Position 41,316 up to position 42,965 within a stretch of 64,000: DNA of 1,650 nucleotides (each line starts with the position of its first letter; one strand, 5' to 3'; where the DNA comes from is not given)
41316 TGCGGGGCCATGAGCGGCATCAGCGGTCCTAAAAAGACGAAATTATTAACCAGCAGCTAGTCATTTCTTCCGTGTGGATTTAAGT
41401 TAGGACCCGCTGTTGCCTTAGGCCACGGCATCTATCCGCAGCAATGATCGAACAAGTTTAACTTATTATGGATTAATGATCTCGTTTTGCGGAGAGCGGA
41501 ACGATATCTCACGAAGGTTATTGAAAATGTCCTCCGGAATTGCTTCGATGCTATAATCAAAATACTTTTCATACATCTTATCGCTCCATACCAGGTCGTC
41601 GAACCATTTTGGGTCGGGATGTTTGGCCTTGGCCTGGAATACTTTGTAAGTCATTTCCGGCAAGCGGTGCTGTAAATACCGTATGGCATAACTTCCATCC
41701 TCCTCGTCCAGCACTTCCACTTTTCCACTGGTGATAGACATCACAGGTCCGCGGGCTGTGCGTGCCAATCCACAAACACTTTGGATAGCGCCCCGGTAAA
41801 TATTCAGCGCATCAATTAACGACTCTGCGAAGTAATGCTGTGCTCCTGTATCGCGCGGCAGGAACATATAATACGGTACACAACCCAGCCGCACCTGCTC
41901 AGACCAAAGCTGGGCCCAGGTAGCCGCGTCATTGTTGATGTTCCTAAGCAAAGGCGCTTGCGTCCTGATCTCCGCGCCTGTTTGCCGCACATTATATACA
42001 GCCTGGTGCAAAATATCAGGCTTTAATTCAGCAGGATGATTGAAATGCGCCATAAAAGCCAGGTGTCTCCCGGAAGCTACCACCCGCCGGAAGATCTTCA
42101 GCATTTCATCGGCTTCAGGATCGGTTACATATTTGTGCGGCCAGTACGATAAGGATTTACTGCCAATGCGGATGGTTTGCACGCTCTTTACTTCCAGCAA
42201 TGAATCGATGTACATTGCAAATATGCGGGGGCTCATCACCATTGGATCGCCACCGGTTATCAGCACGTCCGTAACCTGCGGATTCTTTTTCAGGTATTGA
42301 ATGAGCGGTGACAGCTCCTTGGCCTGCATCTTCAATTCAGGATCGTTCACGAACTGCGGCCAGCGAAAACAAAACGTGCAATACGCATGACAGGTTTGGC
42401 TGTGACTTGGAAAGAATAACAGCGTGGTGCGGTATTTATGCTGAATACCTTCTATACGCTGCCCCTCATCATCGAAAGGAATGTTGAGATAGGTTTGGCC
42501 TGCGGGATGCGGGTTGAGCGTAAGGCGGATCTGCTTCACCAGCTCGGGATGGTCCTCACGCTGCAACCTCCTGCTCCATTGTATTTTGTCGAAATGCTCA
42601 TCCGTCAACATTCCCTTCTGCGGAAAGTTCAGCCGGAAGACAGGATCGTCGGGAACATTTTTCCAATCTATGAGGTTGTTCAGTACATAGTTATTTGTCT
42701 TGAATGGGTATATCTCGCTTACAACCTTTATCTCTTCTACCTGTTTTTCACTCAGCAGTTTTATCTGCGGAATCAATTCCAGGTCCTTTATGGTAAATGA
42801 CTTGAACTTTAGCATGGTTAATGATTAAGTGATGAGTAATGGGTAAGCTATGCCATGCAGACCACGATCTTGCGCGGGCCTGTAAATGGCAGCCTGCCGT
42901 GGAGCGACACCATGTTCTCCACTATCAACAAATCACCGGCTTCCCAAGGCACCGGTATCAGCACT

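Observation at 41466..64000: NRPS biosynthetic gene cluster: NRPS of at least six modules with terminal TE, CmlA-like diiron beta-hydroxylase, SyrP/TauD-like hydroxylase and KamA-like aminomutase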

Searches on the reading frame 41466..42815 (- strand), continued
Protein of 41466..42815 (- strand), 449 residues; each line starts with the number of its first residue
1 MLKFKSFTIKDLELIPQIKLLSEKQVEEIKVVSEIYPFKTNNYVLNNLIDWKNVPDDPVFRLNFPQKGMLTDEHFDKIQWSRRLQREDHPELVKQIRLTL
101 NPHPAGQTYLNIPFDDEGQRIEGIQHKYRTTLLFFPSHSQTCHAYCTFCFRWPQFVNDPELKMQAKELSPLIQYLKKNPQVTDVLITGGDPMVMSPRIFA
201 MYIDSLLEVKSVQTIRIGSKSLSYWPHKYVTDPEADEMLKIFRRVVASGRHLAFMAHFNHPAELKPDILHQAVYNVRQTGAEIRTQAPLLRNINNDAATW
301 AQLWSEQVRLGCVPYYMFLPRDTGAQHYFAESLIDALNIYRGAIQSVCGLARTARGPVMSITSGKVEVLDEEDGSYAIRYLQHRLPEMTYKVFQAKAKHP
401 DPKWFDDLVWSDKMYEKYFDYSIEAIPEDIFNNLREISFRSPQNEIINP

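Call 63: find_encoding_contigs(protein=P0011, flank=10000, max_places=1)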
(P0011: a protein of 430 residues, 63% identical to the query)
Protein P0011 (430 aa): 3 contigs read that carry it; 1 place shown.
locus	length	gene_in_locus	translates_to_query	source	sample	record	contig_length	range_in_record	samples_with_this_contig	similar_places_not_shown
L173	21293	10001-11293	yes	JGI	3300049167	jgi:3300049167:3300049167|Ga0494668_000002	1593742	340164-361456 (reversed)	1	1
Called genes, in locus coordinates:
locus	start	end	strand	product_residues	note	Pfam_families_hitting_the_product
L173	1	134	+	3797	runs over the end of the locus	PF00668:Condensation, PF18563:TubC_N, PF00501:AMP-binding, PF00550:PP-binding, PF00668:Condensation, PF00501:AMP-binding, PF00550:PP-binding, PF00668:Condensation, +5 more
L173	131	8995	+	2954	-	PF00501:AMP-binding, PF00550:PP-binding, PF00668:Condensation, PF00501:AMP-binding, PF13193:AMP-binding_C, PF00550:PP-binding, PF00668:Condensation, PF00501:AMP-binding, +3 more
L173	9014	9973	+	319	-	PF02668:TauD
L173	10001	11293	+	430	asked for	PF04055:Radical_SAM (faint)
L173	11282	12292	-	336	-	PF00144:Beta-lactamase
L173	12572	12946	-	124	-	-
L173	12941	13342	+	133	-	-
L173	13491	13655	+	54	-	-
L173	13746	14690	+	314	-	PF00561:Abhydrolase_1, PF12146:Hydrolase_4 (faint), PF12697:Abhydrolase_6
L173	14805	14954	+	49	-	-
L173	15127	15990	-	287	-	PF09357:RteC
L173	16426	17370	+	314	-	PF01381:HTH_3, PF12844:HTH_19 (weak), PF00805:Pentapeptide (weak), PF13599:Pentapeptide_4, PF00805:Pentapeptide, PF13599:Pentapeptide_4, PF00805:Pentapeptide, PF13599:Pentapeptide_4, +3 more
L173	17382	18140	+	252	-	PF13476:AAA_23 (weak), PF13175:AAA_15 (faint), PF00005:ABC_tran, PF13304:AAA_21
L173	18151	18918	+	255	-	PF01061:ABC2_membrane, PF12698:ABC2_membrane_3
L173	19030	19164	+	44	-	-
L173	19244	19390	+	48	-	-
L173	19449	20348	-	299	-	PF12833:HTH_18, PF00165:HTH_AraC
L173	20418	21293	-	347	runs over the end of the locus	PF00248:Aldo_ket_red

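Call 64: find_encoding_contigs(protein=P0028, flank=10000, max_places=1)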
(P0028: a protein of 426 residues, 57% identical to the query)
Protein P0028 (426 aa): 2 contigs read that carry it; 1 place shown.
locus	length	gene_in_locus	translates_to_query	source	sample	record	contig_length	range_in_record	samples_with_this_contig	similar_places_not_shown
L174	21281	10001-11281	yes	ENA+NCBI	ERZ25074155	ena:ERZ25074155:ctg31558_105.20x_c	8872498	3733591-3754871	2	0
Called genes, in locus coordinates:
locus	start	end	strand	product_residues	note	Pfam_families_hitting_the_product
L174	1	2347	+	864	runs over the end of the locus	PF00133:tRNA-synt_1, PF01921:tRNA-synt_1f (faint), PF09334:tRNA-synt_1g, PF13603:tRNA-synt_1_2 (faint), PF08264:Anticodon_1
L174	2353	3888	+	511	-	PF02074:Peptidase_M32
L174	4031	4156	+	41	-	-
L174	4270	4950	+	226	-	PF01063:Aminotran_4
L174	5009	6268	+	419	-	PF06689:zf-C4_ClpX, PF13401:AAA_22 (faint), PF00493:MCM (weak), PF07724:AAA_2, PF00004:AAA, PF07728:AAA_5, PF10431:ClpB_D2-small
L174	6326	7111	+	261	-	PF02668:TauD, PF08943:CsiD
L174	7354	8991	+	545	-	PF18456:CmlA_N, PF13483:Lactamase_B_3, PF12706:Lactamase_B_2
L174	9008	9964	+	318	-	PF02668:TauD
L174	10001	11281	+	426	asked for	-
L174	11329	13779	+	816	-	PF12704:MacB_PCD, PF02687:FtsX, PF12704:MacB_PCD (weak), PF02687:FtsX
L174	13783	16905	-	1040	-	PF05140:ResB, PF01578:Cytochrom_C_asm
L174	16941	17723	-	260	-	-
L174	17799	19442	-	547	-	-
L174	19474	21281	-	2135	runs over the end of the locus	PF02085:Cytochrom_CIII (faint), PF14522:Cytochrome_C7 (faint), PF14537:Cytochrom_c3_2 (faint), PF22113:Mtrc-MtrF_II-IV_dom (faint)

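Call 65: find_encoding_contigs(protein=P0018, flank=10000, max_places=1)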
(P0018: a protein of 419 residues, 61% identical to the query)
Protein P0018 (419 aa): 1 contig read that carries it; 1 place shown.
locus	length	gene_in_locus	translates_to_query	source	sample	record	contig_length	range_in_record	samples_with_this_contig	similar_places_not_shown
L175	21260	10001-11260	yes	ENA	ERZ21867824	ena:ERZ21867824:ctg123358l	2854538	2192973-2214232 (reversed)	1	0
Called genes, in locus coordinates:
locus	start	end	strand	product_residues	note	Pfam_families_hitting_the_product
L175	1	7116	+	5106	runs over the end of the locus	PF00501:AMP-binding, PF00550:PP-binding, PF00668:Condensation, PF00501:AMP-binding, PF00550:PP-binding, PF00668:Condensation, PF00501:AMP-binding, PF00550:PP-binding, +8 more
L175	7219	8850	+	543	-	PF18456:CmlA_N, PF00753:Lactamase_B (weak), PF13483:Lactamase_B_3, PF12706:Lactamase_B_2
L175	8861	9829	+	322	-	PF02668:TauD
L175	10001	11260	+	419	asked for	PF04055:Radical_SAM (faint)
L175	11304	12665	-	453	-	PF02518:HATPase_c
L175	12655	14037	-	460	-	PF00072:Response_reg, PF00158:Sigma54_activat, PF14532:Sigma54_activ_2, PF00004:AAA (weak), PF07724:AAA_2 (weak), PF07728:AAA_5 (weak), PF25601:AAA_lid_14, PF02954:HTH_8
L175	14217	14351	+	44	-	-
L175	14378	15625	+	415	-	PF25917:BSH_RND (faint)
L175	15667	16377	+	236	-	PF02463:SMC_N (faint), PF00005:ABC_tran, PF13304:AAA_21 (faint)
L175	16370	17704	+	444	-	PF02321:OEP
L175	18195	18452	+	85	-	-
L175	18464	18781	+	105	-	-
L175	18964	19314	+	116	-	-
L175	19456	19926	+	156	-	-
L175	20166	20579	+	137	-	-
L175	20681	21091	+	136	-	-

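Call 77: predict_structure(alignment_id=A1)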
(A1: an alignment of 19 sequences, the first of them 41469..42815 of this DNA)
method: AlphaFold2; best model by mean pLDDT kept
length: 449 residues; sequences in the alignment: 19
mean_pLDDT: 83.7   pTM: 0.84
mean pLDDT of the five models: 83.7, 82.5, 82.2, 82.1, 81.8
residues with pLDDT >= 90: 248; 70-90: 119; 50-70: 50; < 50: 32
segments of 3 or more residues with pLDDT < 50: 104-107, 427-449
pLDDT, mean of each block of 10 residues (from residue 1): 81 93 95 89 91 93 91 95 90 85 52 82 84 75 54 58 73 92 79 76 93 87 77 92 96 91 93 96 92 95 97 92 81 96 96 92 89 94 89 95 92 90 51 36 27
secondary structure, 60 per line:
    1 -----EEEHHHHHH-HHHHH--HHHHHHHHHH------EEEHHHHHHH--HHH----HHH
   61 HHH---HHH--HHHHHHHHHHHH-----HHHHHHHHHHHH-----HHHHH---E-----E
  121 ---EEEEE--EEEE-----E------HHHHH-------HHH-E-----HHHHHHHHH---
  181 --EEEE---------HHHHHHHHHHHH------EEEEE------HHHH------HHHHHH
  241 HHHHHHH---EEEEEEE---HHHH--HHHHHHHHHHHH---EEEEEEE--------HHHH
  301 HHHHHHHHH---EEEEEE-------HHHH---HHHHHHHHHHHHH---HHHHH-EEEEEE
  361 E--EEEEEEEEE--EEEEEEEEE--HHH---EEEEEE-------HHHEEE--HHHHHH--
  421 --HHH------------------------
elements in order: E6-8 H9-14 H16-20 H23-32 E39-41 H42-48 H58-63 H72-83 H89-100 H106-110 E124-128 E131-134 H147-151 H169-177 E183-186 H196-207 E214-218 H225-228 H235-247 E251-257 H261-264 H267-278 E282-288 H297-309 E313-318 H326-329 H333-345 H349-353 E355-361 E364-372 E375-383 E392-397 E408-410 H413-418

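Call 80: fold_search(model_id=the predicted structure, library=pdb)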
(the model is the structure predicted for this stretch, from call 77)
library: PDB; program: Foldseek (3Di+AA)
matches with E <= 10: 1544; with E <= 0.001: 20
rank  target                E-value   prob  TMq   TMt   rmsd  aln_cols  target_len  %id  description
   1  2a5h_B                1.1e-16  1.00  0.58  0.63  10.1       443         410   17  2.1 Angstrom X-ray crystal structure of lysine-2,3-aminomutase from Clostridium subterminale SB4, with Michaelis analo (released 2005-10-04)
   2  2a5h_A                1.4e-16  1.00  0.60  0.66   9.9       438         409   19  2.1 Angstrom X-ray crystal structure of lysine-2,3-aminomutase from Clostridium subterminale SB4, with Michaelis analo (released 2005-10-04)
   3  6efn                  5.3e-05  1.00  0.33  0.38  17.9       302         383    9  Structure of a RiPP maturase, SkfB (released 2018-10-24)
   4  9dgw_B                1.1e-04  1.00  0.31  0.47  11.1       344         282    9  X-ray crystal structure of the Viperin-like enzyme from T. virens with bound CTP and SAM (released 2025-02-12)
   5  5exj                  1.1e-04  1.00  0.31  0.46   5.7       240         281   12  Crystal structure of M. tuberculosis lipoyl synthase at 1.64 A resolution (released 2016-08-10)
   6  5exi                  1.8e-04  1.00  0.30  0.45   5.7       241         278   13  Crystal structure of M. tuberculosis lipoyl synthase at 2.28 A resolution (released 2016-08-10)
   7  6b4c_F                2.6e-04  1.00  0.30  0.48   6.7       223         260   10  Structure of Viperin from Trichoderma virens (released 2018-07-25)
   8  4u0p                  3.7e-04  1.00  0.31  0.46  11.7       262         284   11  The Crystal Structure of Lipoyl Synthase in Complex with S-Adenosyl Homocysteine (released 2014-08-20)
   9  7bi7_A                3.9e-04  1.00  0.32  0.48   8.7       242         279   10  An Unexpected P-Cluster like Intermediate En Route to the Nitrogenase FeMo-co (released 2021-03-10)
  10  4u0o                  4.4e-04  1.00  0.33  0.50   6.2       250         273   13  Crystal structure of Thermosynechococcus elongatus Lipoyl Synthase 2 complexed with MTA and DTT (released 2014-08-20)
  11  7n7i_A                4.4e-04  1.00  0.34  0.51  10.3       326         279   11  X-ray crystal structure of Viperin-like enzyme from Trichoderma virens (released 2021-06-30)
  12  9dfw_A                4.7e-04  1.00  0.32  0.48   6.6       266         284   10  X-ray crystal structure of an engineered Viperin-like enzyme from T. virens with bound CTP and SAM (released 2025-02-12)
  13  9ccb                  4.9e-04  1.00  0.28  0.30   5.0       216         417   13  X-ray crystal structure of methyl-coenzyme M reductase glutamine methylase (MgmA) from Methanothermobacter marburgensis  (released 2025-01-01)
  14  5v1t_A                5.5e-04  1.00  0.33  0.33  19.1       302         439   13  Crystal structure of Streptococcus suis SuiB bound to precursor peptide SuiA (released 2017-08-30)
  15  5exk_E                7.4e-04  1.00  0.32  0.45   5.7       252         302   13  Crystal structure of M. tuberculosis lipoyl synthase with 6-thiooctanoyl peptide intermediate (released 2016-08-10)
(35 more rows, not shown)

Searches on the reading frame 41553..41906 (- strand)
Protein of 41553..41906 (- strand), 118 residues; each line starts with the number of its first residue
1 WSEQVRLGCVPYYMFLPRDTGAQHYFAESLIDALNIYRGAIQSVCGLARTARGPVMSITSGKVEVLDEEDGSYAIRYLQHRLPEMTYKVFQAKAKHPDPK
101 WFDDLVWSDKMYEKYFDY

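Call 81: search_solved_structures(query=window:41553-41906:-, max_evalue=10, show_alignments=2)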
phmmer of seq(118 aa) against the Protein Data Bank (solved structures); distinct sequences matched with E-value up to 10: 2.
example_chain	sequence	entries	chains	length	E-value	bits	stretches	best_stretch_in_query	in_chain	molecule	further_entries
5ldd_A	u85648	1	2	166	1.3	12.1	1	12-65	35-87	Mon1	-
2di7_A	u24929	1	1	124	1.3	12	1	53-81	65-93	BK158_1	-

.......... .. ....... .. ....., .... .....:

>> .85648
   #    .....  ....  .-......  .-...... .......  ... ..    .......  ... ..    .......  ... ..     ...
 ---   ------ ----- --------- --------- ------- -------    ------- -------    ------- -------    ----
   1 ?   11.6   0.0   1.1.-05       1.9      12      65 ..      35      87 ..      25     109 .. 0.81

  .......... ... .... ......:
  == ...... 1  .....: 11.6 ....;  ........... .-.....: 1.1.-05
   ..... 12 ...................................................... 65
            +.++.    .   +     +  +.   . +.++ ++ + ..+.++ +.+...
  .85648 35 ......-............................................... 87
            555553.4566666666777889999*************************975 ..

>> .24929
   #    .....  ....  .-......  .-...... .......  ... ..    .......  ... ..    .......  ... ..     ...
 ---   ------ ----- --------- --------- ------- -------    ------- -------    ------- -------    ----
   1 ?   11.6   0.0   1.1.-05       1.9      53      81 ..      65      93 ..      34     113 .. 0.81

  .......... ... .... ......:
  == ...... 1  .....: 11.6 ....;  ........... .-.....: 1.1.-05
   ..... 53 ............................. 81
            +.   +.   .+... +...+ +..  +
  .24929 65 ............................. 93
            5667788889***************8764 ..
